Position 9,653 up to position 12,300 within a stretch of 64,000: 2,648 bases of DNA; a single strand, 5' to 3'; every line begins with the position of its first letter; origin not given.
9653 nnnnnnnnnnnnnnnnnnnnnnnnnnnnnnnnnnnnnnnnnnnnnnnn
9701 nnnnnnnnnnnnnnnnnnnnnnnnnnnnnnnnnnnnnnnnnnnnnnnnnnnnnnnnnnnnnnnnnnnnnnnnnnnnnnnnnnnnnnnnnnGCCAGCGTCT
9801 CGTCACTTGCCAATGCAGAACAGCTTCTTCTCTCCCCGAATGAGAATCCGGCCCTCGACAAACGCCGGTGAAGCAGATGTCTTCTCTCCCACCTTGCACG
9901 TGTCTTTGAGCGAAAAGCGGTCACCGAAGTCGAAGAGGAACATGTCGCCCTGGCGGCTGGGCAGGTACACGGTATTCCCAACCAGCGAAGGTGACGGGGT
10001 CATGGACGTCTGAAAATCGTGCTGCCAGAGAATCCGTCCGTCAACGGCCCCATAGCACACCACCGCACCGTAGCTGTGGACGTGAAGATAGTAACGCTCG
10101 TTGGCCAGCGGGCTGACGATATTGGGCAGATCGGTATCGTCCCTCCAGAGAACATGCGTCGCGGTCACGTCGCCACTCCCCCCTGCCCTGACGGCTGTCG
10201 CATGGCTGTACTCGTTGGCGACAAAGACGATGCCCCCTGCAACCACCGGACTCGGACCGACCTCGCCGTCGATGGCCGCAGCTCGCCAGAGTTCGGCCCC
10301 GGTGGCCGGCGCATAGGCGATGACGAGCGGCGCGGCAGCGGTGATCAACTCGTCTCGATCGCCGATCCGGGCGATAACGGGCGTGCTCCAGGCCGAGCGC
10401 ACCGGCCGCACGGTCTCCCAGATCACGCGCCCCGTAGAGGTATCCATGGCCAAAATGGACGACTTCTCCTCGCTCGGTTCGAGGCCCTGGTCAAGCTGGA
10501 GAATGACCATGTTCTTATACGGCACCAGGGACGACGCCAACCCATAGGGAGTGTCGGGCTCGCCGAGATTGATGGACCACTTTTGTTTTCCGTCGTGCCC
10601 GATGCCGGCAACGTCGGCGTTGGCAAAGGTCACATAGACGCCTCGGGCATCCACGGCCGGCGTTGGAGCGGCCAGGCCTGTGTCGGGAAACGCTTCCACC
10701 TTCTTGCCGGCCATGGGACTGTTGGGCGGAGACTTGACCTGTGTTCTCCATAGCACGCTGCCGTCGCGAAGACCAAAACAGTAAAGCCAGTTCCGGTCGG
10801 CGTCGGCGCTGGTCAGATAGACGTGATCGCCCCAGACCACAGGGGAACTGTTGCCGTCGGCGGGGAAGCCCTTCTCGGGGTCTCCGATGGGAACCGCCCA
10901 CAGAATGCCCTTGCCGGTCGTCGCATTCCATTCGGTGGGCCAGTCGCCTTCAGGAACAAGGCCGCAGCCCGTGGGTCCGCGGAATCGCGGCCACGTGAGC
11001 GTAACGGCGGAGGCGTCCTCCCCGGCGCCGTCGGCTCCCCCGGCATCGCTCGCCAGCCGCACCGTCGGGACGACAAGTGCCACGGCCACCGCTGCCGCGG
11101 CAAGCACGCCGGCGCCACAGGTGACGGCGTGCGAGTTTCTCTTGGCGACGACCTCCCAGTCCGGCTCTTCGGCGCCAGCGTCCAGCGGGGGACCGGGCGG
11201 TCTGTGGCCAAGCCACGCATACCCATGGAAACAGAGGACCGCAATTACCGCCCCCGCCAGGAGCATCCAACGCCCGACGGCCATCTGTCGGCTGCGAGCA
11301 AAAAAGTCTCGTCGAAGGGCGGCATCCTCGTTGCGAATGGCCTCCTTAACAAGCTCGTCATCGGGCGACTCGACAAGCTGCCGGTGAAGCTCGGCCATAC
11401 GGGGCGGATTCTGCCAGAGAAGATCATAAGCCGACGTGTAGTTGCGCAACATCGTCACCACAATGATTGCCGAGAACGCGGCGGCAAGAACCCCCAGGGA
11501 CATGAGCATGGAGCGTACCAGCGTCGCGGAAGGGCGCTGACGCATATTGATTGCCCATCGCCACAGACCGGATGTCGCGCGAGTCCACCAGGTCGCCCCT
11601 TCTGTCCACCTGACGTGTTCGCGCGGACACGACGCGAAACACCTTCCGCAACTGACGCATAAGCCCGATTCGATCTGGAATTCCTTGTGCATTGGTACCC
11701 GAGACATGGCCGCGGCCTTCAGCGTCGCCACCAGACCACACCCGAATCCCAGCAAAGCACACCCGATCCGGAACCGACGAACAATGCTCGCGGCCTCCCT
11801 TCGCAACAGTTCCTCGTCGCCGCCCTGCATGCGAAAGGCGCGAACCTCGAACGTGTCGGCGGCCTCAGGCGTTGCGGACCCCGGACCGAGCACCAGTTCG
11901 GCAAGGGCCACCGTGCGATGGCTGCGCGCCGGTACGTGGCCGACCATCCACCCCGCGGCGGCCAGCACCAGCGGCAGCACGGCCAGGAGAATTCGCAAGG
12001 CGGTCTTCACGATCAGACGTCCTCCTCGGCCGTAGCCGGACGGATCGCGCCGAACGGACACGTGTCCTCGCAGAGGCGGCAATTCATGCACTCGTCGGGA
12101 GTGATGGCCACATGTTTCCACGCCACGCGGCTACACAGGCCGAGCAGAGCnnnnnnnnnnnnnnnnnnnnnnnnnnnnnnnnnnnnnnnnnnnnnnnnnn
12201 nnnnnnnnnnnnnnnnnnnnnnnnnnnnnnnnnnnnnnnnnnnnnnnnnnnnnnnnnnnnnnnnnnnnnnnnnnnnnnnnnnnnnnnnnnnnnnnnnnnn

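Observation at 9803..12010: Single polypeptide combining a cytoplasmic-loop 4Fe-4S ferredoxin motif, about five TM helices and a periplasmic PQQ-like beta-propeller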

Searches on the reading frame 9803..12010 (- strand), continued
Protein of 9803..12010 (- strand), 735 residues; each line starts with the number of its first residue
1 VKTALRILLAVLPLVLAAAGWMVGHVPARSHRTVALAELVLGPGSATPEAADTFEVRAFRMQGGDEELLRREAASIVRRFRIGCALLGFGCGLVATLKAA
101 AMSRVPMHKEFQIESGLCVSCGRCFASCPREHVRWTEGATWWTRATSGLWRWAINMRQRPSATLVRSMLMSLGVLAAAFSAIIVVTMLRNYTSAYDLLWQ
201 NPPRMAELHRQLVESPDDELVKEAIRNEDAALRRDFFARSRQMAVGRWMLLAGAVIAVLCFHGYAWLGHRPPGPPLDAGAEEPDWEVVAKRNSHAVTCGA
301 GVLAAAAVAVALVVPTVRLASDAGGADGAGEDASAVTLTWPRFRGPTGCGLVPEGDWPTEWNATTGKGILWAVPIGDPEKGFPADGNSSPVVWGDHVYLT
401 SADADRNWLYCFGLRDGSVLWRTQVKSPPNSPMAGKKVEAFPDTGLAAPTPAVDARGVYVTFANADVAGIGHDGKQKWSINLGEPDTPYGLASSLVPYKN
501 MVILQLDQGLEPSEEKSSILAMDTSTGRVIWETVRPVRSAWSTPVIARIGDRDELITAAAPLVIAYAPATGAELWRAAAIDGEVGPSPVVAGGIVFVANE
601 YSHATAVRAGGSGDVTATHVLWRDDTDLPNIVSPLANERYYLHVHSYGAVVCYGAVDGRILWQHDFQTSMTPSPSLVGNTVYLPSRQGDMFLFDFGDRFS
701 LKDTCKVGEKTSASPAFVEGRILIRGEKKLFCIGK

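Call 53: find_encoding_contigs(protein=P0001, flank=3000, max_places=3)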
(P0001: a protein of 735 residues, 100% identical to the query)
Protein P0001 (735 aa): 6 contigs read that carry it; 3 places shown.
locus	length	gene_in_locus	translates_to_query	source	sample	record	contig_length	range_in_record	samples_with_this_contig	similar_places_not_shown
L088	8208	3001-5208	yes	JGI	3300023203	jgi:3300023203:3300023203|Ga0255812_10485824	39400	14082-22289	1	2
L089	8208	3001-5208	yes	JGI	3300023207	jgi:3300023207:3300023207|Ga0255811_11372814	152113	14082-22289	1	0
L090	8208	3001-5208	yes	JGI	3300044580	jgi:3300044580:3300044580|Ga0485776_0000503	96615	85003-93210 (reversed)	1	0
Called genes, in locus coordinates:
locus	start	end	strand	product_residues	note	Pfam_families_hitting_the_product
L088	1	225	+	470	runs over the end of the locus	PF13570:Beta-prop_ACSF4 (faint), PF01011:PQQ (faint), PF13360:PQQ_2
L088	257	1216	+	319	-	-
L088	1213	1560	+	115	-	-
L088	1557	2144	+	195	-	PF12838:Fer4_7 (faint), PF00037:Fer4 (faint), PF12797:Fer4_2 (faint), PF12837:Fer4_6 (faint)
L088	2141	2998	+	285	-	PF12801:Fer4_5, PF00037:Fer4 (weak)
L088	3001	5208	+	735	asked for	PF13360:PQQ_2, PF13570:Beta-prop_ACSF4 (weak)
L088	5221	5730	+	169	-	PF01257:2Fe-2S_thioredx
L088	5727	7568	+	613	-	PF01512:Complex1_51K, PF10531:SLBB (weak), PF10589:NADH_4Fe-4S, PF00037:Fer4 (weak), PF12838:Fer4_7, PF13187:Fer4_9, PF13237:Fer4_10, PF14697:Fer4_21, +3 more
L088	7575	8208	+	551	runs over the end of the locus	PF13510:Fer2_4, PF10588:NADH-G_4Fe-4S_3 (faint), PF14691:Fer4_20, PF07992:Pyr_redox_2 (weak), PF13450:NAD_binding_8, PF22117:Fer4_Nqo3 (weak)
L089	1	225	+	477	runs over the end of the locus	PF13570:Beta-prop_ACSF4 (faint), PF01011:PQQ (faint), PF13360:PQQ_2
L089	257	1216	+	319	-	-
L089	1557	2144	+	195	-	PF12838:Fer4_7 (faint), PF00037:Fer4 (faint), PF12797:Fer4_2 (faint), PF12837:Fer4_6 (faint)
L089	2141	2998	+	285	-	PF12801:Fer4_5, PF00037:Fer4 (weak)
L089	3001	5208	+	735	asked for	PF13360:PQQ_2, PF13570:Beta-prop_ACSF4 (weak)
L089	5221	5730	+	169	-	PF01257:2Fe-2S_thioredx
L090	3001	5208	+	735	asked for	PF13360:PQQ_2, PF13570:Beta-prop_ACSF4 (weak)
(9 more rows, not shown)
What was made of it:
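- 9803..12010 (-): Target gene, 735 aa: hairpin, second ferredoxin half-motif, three further TM helices and a BamB-like propeller. The identical product was called in three independent assemblies (call 53).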

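Call 60: predict_structure(alignment_id=A4)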
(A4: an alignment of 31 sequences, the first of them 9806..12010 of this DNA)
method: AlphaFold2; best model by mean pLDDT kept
length: 735 residues; sequences in the alignment: 31
mean_pLDDT: 82.1   pTM: 0.59
mean pLDDT of the five models: 82.1, 81.4, 81.4, 79.9, 78.6
residues with pLDDT >= 90: 348; 70-90: 249; 50-70: 69; < 50: 69
segments of 3 or more residues with pLDDT < 50: 105-120, 122-130, 273-286, 314-339
pLDDT, mean of each block of 10 residues (from residue 1): 78 90 88 91 83 78 87 94 90 81 49 38 45 53 67 75 82 86 84 59 86 89 87 80 81 83 75 45 47 56 62 41 31 45 64 87 95 92 91 93 94 96 94 88 90 92 96 96 92 91 94 94 93 94 89 91 95 96 82 90 91 97 87 90 93 95 95 91 95 96 95 91 95 92
secondary structure, 60 per line:
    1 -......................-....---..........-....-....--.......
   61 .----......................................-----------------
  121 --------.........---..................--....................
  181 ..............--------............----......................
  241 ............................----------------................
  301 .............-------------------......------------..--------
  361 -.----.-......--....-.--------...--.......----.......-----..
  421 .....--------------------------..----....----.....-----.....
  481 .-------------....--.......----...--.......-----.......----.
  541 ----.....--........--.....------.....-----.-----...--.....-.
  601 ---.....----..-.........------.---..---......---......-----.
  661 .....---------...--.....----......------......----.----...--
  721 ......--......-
elements in order (helices of 4 or more, strands of 3 or more residues): H2-23 H25-28 H32-41 H43-46 H48-51 H54-61 H66-103 H129-137 H141-158 H161-194 H203-214 H219-268 H285-313 H333-338 E369-374 E391-393 E396-402 E407-413 E419-425 E458-461 E466-470 E476-481 E495-498 E501-507 E517-523 E529-535 E545-549 E552-559 E562-566 E573-577 E589-591 E594-598 E604-608 H616-619 E620-624 E640-645 E649-654 E660-665 E675-677 E680-684 E689-694 E701-706 E716-718 E721-726 E729-734
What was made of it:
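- Checked: The AlphaFold2 model of the target (mean pLDDT 82) places long helices at 2-23, 66-103, 161-194, 219-268 and 285-313 (call 60).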

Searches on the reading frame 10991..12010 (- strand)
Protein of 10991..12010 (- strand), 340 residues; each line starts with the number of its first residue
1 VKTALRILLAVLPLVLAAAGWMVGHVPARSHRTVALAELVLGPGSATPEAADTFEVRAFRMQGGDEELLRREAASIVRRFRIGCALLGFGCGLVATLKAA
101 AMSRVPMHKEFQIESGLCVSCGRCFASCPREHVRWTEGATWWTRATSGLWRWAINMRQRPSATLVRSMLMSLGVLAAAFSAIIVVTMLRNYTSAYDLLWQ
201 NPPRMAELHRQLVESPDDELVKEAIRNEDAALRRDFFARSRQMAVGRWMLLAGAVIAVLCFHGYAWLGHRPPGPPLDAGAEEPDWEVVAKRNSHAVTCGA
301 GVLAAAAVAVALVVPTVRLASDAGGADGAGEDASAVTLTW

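Call 24: search_protein_representatives(protein=window:10991-12010:-)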
Query: 340 residues. Proteins with E-value up to 0.001 (for the whole library): 598; up to 1e-10: 89; up to 1e-30: 1. The best 150 are listed.
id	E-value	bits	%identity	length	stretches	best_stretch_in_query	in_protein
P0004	4.4e-129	446.7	63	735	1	2-340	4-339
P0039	9.5e-25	103.7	45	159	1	2-135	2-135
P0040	2.3e-24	102.4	46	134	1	12-139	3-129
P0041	5.4e-24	101.2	45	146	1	8-137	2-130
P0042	3.0e-23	98.8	50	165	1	2-138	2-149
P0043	2.7e-22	95.7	46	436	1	6-137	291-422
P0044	3.0e-22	95.5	42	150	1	6-138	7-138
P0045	5.9e-22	94.6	35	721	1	6-257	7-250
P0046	1.5e-21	93.3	50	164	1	1-135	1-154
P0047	2.2e-21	92.6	44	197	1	7-137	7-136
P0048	1.0e-20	90.4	32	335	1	1-326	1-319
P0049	2.3e-20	89.3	47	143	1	6-134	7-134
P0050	1.9e-19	86.3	43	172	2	28-136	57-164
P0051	2.3e-19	86.0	42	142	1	1-133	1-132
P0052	2.3e-19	86.0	48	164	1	9-135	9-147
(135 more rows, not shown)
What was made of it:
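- The hairpin-plus-motif unit also exists as stand-alone proteins of 130-170 aa (call 24). Stand-alone hairpin-plus-motif proteins exist (call 24).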

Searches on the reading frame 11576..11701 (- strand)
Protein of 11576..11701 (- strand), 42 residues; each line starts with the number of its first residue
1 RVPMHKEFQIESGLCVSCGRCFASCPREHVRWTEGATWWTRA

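Call 34: search_protein_families(library=pfam, proteins=[window:11576-11701:-], max_evalue=0.1)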
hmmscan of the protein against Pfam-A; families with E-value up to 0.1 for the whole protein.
seq(42 aa): 15 families
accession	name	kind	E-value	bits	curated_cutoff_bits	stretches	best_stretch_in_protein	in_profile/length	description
PF12837.12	Fer4_6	-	1.3e-05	25.3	25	1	9-27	3-21/24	4Fe-4S binding domain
PF25160.1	LdpA_Fe-S-bd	-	3e-05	24.1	27.6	1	8-31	21-44/49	LdpA Fe-S cluster-binding domain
PF13187.11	Fer4_9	-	5.9e-05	23.5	27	1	15-39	2-26/52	4Fe-4S dicluster domain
PF13237.11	Fer4_10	-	6.2e-05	23.3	25.5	1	10-27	4-21/53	4Fe-4S dicluster domain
PF00037.32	Fer4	-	0.00011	22.3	21.1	1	9-27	2-20/24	4Fe-4S binding domain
PF12838.12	Fer4_7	-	0.00015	22.6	27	1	7-27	30-50/52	4Fe-4S dicluster domain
PF12797.12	Fer4_2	-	0.0005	20.3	24.5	1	10-26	5-21/22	4Fe-4S binding domain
PF14697.11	Fer4_21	-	0.0011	19.5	35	1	10-28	3-21/59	4Fe-4S dicluster domain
PF12800.12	Fer4_4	-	0.0015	19.2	24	1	14-26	3-15/17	4Fe-4S binding domain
PF13484.11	Fer4_16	-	0.002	19.3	30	1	15-31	2-18/66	4Fe-4S double cluster binding domain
PF17179.9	Fer4_22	-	0.0037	18.5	27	1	9-27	75-93/95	4Fe-4S dicluster domain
PF13183.11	Fer4_8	-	0.0091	17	27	1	15-26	5-16/68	4Fe-4S dicluster domain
PF13534.11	Fer4_17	-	0.021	15.8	22.2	1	12-27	43-58/61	4Fe-4S dicluster domain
PF12798.12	Fer4_3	-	0.032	15.5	27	1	15-27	1-13/15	4Fe-4S binding domain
PF05187.19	Fer4_ETF_QO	-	0.035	14.7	24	1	5-33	65-93/104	Electron transfer flavoprotein-ubiquinone oxidoreductase, 4Fe-4S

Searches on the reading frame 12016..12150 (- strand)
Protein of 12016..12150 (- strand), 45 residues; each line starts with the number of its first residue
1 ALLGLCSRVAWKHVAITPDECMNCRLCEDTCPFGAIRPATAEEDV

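Call 34: search_protein_families(library=pfam, proteins=[window:12016-12150:-], max_evalue=0.1)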
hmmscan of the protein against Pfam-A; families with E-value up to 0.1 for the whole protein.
seq(45 aa): 13 families
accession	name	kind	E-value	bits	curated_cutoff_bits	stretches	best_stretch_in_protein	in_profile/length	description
PF00037.32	Fer4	-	1.6e-07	31.3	21.1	1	15-37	2-24/24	4Fe-4S binding domain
PF12838.12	Fer4_7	-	1.1e-05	26.2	27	1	12-35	29-52/52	4Fe-4S dicluster domain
PF12800.12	Fer4_4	-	7.8e-05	23.1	24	1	18-34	1-17/17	4Fe-4S binding domain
PF12837.12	Fer4_6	-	0.0001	22.5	25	1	14-36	2-24/24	4Fe-4S binding domain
PF12797.12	Fer4_2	-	0.00013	22.2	24.5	1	13-33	2-22/22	4Fe-4S binding domain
PF14697.11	Fer4_21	-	0.00016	22.1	35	1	12-36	32-57/59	4Fe-4S dicluster domain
PF13237.11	Fer4_10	-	0.00029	21.2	25.5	1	14-40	2-30/53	4Fe-4S dicluster domain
PF13187.11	Fer4_9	-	0.00058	20.3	27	1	20-42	1-23/52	4Fe-4S dicluster domain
PF12798.12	Fer4_3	-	0.00068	20.7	27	1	21-35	1-15/15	4Fe-4S binding domain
PF13484.11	Fer4_16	-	0.00084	20.5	30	1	20-39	1-20/66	4Fe-4S double cluster binding domain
PF13183.11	Fer4_8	-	0.00096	20.1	27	1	15-34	48-67/68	4Fe-4S dicluster domain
PF25160.1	LdpA_Fe-S-bd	-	0.0034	17.6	27.6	1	5-39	12-46/49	LdpA Fe-S cluster-binding domain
PF13534.11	Fer4_17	-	0.066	14.2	22.2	1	20-36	1-17/61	4Fe-4S dicluster domain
